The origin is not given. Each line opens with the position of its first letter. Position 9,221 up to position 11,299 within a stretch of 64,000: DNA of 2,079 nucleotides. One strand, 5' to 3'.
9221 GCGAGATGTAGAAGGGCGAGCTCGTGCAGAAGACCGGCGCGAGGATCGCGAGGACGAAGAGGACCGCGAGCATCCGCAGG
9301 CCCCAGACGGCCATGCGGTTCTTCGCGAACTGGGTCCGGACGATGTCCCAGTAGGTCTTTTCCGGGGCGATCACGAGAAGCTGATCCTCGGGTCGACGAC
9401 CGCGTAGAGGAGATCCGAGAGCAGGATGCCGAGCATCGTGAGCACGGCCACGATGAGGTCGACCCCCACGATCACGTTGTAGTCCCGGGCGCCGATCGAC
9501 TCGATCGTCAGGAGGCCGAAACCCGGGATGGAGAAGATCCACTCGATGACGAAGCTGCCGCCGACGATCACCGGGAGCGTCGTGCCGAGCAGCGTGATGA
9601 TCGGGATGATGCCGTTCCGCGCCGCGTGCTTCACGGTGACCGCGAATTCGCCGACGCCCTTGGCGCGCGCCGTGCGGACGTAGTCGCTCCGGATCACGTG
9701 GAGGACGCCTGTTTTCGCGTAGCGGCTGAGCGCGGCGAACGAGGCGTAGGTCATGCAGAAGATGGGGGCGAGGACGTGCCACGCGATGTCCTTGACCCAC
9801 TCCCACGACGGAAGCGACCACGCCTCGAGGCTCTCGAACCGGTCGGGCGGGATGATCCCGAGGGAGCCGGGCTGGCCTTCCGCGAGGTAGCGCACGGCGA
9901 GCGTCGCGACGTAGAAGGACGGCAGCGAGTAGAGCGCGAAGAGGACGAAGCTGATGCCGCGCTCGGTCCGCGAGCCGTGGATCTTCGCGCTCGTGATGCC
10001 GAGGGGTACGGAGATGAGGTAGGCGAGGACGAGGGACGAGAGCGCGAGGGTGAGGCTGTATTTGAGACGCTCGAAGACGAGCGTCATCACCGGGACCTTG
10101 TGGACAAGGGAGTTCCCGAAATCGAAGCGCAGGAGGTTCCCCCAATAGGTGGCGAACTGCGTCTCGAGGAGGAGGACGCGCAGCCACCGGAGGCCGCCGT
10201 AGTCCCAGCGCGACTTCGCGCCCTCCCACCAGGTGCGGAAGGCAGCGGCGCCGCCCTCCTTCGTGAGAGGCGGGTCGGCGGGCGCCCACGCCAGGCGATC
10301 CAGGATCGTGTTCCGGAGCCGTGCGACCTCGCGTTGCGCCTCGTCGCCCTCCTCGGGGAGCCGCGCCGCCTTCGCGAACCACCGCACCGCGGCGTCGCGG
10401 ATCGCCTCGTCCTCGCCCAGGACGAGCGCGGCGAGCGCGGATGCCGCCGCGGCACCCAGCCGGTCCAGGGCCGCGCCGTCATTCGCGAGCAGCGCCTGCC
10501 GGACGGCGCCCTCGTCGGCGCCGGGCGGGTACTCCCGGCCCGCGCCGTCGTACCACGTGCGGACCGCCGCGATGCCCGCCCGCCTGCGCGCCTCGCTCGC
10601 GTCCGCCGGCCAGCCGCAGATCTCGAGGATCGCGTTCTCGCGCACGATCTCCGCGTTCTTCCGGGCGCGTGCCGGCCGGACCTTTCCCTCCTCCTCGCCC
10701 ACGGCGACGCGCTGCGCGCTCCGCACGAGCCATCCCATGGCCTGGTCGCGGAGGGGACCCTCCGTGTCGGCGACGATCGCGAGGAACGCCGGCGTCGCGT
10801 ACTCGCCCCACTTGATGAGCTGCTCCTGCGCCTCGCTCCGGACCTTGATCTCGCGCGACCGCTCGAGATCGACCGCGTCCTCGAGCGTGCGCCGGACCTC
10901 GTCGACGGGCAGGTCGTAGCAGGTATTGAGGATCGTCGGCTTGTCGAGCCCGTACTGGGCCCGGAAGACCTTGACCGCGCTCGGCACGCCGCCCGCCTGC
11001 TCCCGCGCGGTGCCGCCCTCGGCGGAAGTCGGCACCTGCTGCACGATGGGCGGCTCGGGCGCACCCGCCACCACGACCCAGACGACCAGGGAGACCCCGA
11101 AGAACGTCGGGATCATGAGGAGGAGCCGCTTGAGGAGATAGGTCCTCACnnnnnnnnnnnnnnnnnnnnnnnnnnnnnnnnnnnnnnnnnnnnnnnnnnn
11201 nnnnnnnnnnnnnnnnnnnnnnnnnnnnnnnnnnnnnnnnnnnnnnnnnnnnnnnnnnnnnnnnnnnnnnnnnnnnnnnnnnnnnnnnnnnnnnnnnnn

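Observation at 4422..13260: ATPase-less Opp-like ABC permease pair with giant inserts, co-operonic with a TIG lipoprotein, a DUF4863-like protein and two PilT-family ATPases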

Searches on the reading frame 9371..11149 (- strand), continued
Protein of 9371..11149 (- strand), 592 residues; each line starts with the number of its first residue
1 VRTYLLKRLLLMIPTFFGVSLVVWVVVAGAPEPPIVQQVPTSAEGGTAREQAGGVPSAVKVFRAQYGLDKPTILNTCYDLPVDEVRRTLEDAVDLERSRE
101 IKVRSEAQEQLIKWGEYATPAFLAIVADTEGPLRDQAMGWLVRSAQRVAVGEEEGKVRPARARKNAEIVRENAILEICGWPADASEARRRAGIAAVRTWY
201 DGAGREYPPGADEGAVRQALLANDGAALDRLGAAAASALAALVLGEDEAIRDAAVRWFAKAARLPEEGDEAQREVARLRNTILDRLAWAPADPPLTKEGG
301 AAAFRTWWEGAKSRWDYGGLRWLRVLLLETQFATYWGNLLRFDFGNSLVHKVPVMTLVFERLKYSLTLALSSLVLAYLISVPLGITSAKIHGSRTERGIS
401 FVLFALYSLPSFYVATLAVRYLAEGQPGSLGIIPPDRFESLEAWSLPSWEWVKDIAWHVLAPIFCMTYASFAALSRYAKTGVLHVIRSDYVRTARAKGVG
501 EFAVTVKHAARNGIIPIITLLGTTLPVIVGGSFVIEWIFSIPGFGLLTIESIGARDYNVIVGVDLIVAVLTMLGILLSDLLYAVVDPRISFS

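Call 23: search_protein_families(library=ncbifam, proteins=[window:9371-11149:-], max_evalue=0.001)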
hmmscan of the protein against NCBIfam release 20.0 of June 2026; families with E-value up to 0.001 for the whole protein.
window:9371-11149:- (592 aa): 13 families
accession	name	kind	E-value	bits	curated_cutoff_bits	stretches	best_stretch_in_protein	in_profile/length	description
NF045472.1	Opp4B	equivalog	1.7e-62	211.6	450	1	329-589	63-318/319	oligopeptide ABC transporter permease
NF045470.1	Opp2B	equivalog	3.5e-55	187.3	350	1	329-589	58-299/300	nickel ABC transporter permease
NF011712.0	PRK15133.1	subfamily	1.9e-51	175.1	445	2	332-591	104-361/364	microcin C ABC transporter permease YejB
NF045471.1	Opp3B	equivalog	5.2e-48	164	480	1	329-590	60-303/308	oligopeptide ABC transporter permease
NF045469.1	Opp1B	equivalog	4.1e-45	154.6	380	1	330-589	67-306/307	nickel/cobalt ABC transporter permease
TIGR02789.1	nickel_nikB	equivalog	5.6e-43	147.5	447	1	331-590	67-307/314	nickel ABC transporter permease subunit NikB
NF011661.0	PRK15081.1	equivalog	3e-42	145.2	463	1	328-591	61-305/306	glutathione ABC transporter permease GsiC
NF007677.0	PRK10352.1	equivalog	6.3e-40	137.2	433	1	328-590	64-307/314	nickel ABC transporter permease subunit NikB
NF008161.0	PRK10914.1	equivalog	8e-38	130.5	590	2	453-590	199-336/339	dipeptide ABC transporter permease DppB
NF007008.0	PRK09471.1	equivalog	7.6e-33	114.3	388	1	329-590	60-305/306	oligopeptide ABC transporter permease OppB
NF043081.1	MMSYN1_0165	equivalog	4.8e-29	101.5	350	1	349-591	162-386/388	oligopeptide ABC transporter permease OppB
NF011690.0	PRK15110.1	equivalog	1e-21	77.7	432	1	330-587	42-311/321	putrescine export ABC transporter permease SapB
NF045474.1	Opp2C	equivalog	2e-05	24.3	300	0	463-522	106-165/236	nickel transporter permease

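Call 33: list_cluster_members(proteins=[P0001, P0219, P0212, P0226, P0235, P0236, P0166, P0181, P0163, P0211])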
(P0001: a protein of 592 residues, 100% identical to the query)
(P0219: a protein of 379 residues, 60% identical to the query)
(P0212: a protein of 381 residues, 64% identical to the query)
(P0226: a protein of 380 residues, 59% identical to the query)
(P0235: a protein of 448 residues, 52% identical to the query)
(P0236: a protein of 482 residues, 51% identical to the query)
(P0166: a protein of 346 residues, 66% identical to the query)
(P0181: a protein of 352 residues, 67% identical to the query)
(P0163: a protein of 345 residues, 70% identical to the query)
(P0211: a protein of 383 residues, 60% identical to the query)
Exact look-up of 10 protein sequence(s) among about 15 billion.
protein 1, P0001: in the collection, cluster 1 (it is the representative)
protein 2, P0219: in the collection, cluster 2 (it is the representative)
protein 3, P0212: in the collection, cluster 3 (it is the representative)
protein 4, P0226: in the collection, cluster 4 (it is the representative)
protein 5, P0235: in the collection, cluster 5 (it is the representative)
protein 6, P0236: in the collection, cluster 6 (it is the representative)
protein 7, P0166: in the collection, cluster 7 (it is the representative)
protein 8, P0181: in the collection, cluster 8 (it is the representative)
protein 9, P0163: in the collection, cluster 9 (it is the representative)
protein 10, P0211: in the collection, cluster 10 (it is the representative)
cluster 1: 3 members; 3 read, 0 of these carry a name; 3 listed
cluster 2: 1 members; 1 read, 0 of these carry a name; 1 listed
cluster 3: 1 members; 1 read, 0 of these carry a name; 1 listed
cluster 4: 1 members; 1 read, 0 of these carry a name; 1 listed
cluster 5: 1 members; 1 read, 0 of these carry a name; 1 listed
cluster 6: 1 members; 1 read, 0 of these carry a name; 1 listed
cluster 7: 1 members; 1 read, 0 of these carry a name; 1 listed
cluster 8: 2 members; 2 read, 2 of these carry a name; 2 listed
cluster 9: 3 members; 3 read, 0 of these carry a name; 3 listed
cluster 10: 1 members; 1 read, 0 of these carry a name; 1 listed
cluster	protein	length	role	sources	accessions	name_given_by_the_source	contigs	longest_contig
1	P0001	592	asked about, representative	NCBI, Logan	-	-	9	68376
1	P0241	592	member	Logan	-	-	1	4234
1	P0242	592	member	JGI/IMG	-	-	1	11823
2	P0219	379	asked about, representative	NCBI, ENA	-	-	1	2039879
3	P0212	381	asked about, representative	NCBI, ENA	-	-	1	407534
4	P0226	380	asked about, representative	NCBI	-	-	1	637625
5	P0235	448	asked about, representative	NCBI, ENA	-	-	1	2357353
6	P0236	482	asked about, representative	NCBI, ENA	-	-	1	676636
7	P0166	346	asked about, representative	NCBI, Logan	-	-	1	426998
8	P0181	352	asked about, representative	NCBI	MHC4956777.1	MAG: type IV pilus twitching motility protein PilT [Planctomycetota bacterium]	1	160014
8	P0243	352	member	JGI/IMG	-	twitching motility protein PilT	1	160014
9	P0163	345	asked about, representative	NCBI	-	-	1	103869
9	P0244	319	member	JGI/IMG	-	-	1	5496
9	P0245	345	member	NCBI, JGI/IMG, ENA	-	-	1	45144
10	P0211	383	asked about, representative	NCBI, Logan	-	-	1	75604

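Call 45: predict_structure(alignment_id=A1)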
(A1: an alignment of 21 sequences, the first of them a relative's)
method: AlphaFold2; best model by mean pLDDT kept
length: 592 residues; sequences in the alignment: 21
mean_pLDDT: 74.9   pTM: 0.62
mean pLDDT of the five models: 74.9, 73.8, 69.6, 69.3, 68.4
residues with pLDDT >= 90: 143; 70-90: 251; 50-70: 134; < 50: 64
segments of 3 or more residues with pLDDT < 50: 34-56, 152-156, 410-413, 437-443, 477-479, 488-496, 507-510
pLDDT, mean of each block of 10 residues (from residue 1): 81 85 77 44 26 44 69 79 93 84 85 86 92 90 81 54 85 91 90 94 90 93 91 93 91 93 92 94 92 89 94 83 80 83 76 82 80 75 67 73 61 53 57 51 59 68 71 55 49 47 50 56 55 69 80 79 83 77 62 55
secondary structure, 60 per line:
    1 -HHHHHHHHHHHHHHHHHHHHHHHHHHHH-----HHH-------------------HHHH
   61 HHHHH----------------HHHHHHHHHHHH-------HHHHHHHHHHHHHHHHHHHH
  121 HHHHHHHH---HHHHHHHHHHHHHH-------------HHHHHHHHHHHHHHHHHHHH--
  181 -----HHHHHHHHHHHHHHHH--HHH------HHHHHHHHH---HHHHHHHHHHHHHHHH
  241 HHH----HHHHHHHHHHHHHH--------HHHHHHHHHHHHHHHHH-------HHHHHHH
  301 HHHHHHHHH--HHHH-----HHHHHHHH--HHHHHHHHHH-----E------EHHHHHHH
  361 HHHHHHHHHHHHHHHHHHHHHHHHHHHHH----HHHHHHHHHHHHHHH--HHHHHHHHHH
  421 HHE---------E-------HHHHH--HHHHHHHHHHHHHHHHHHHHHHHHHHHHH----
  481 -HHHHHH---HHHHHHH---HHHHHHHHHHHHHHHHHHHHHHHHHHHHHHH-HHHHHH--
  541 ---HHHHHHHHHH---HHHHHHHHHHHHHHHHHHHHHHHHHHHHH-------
elements in order: H2-29 H57-65 H82-93 H101-128 H132-145 H159-178 H186-201 H213-221 H225-243 H248-261 H270-286 H294-309 H312-315 H321-328 H331-340 H354-389 H394-408 H411-422 H441-445 H448-476 H482-487 H491-497 H501-531 H533-538 H544-553 H557-585

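Call 47: fold_search(model_id=the predicted structure, library=pdb)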
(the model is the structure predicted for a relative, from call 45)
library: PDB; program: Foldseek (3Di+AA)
matches with E <= 10: 295; with E <= 0.001: 8
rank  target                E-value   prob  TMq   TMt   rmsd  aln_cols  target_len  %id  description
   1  8z1v_A                2.8e-08  1.00  0.34  0.60   5.9       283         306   25  Cryo-EM structure of Escherichia coli DppBCDF in the resting state (released 2025-01-29)
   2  8z1y_A                9.2e-08  1.00  0.33  0.54   6.5       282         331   26  Cryo-EM structure of Escherichia coli DppABCDF in the pre-catalytic state (released 2025-01-29)
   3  8z1x_A                9.9e-08  1.00  0.34  0.60   5.8       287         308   25  Cryo-EM structure of Escherichia coli DppBCDF complex bound to AMPPNP (released 2025-01-29)
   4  8z1z_A                1.2e-07  1.00  0.34  0.63   6.1       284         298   27  Cryo-EM structure of Escherichia coli DppAR383D+D436RBCDF in pre-catalytic state (released 2025-04-16)
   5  8z21_A                1.2e-06  1.00  0.33  0.59   5.4       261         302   27  Cryo-EM structure of Escherichia coli OppBCDF in the resting state (released 2025-04-16)
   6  8wd9_B                3.8e-06  1.00  0.32  0.56   9.9       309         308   24  Cryo-EM structure of Mycobacterium tuberculosis DppABCD in apo form (released 2024-09-18)
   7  8wda_B                1.7e-05  1.00  0.34  0.63   4.7       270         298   26  Cryo-EM structure of the substrate-bound DppABCD complex (released 2024-09-18)
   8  8j5q_B                2.0e-05  1.00  0.35  0.59   5.4       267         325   28  Cryo-EM structure of Mycobacterium tuberculosis OppABCD in the pre-translocation state (released 2024-04-03)
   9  8wdb_C                3.9e-03  1.00  0.27  0.51   5.1       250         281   16  Cryo-EM structure of the ATP-bound DppABCD complex (released 2024-09-18)
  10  8z1w_B                4.0e-02  1.00  0.25  0.46   7.0       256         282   19  Cryo-EM structure of Escherichia coli DppBCDF complex bound to ATPgammaS (released 2025-01-29)
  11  8z1y_B                4.7e-02  1.00  0.28  0.53   5.3       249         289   18  Cryo-EM structure of Escherichia coli DppABCDF in the pre-catalytic state (released 2025-01-29)
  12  9ua1_A                7.7e-02  1.00  0.24  0.50   6.6       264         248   13  Cryo-EM structure of cyanobacterial bicarbonate transporter CmpBCD in complex with ATP (released 2026-04-08)
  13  8wd9_C                1.0e-01  1.00  0.26  0.47   7.8       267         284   18  Cryo-EM structure of Mycobacterium tuberculosis DppABCD in apo form (released 2024-09-18)
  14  4tqu_M                1.1e-01  1.00  0.22  0.41   8.0       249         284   14  Crystal structure of a bacterial ABC transporter involved in the import of the acidic polysaccharide alginate (released 2015-07-22)
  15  4yms_C                1.9e-01  0.99  0.22  0.49   7.3       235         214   15  Crystal structure of an amino acid ABC transporter (released 2015-04-22)
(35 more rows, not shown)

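Call 64: search_protein_families(library=padloc, proteins=[window:9371-11149:-], max_evalue=0.001)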
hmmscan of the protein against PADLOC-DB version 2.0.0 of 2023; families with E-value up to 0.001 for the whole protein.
window:9371-11149:- (592 aa): 0 families

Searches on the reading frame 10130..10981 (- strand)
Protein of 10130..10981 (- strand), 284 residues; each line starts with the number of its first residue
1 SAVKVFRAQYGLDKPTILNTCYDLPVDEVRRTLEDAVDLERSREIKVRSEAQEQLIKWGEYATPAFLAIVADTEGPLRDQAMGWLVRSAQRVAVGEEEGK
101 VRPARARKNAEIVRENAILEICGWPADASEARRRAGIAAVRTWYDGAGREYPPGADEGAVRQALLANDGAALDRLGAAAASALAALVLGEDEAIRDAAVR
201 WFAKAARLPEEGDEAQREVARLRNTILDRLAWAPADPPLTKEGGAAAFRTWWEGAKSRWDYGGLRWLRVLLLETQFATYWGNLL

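Call 79: search_protein_representatives(protein=window:10130-10981:-)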
Query: 284 residues. Proteins with E-value up to 0.001 (for the whole library): 33; up to 1e-10: 11; up to 1e-30: 2. The best 33 are listed.
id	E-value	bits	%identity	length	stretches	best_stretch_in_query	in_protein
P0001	3.9e-180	613.9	100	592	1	1-284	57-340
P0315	5.2e-33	131.1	40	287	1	2-194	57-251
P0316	8.0e-20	87.9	59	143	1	2-86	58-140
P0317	9.4e-18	81.1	39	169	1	45-165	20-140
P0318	2.5e-16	76.4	52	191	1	214-284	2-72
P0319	2.1e-12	63.5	35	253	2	4-145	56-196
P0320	3.0e-12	63.0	54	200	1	225-281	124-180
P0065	3.8e-12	62.7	36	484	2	4-119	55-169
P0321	4.9e-12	62.3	35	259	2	171-284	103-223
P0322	1.9e-11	60.4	36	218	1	4-134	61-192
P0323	2.0e-11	60.3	29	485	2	3-145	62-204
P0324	1.2e-09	54.5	30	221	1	3-146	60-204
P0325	1.7e-07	47.5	29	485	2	3-134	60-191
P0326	2.1e-07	47.1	43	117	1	2-71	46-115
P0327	2.4e-07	46.9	29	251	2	3-120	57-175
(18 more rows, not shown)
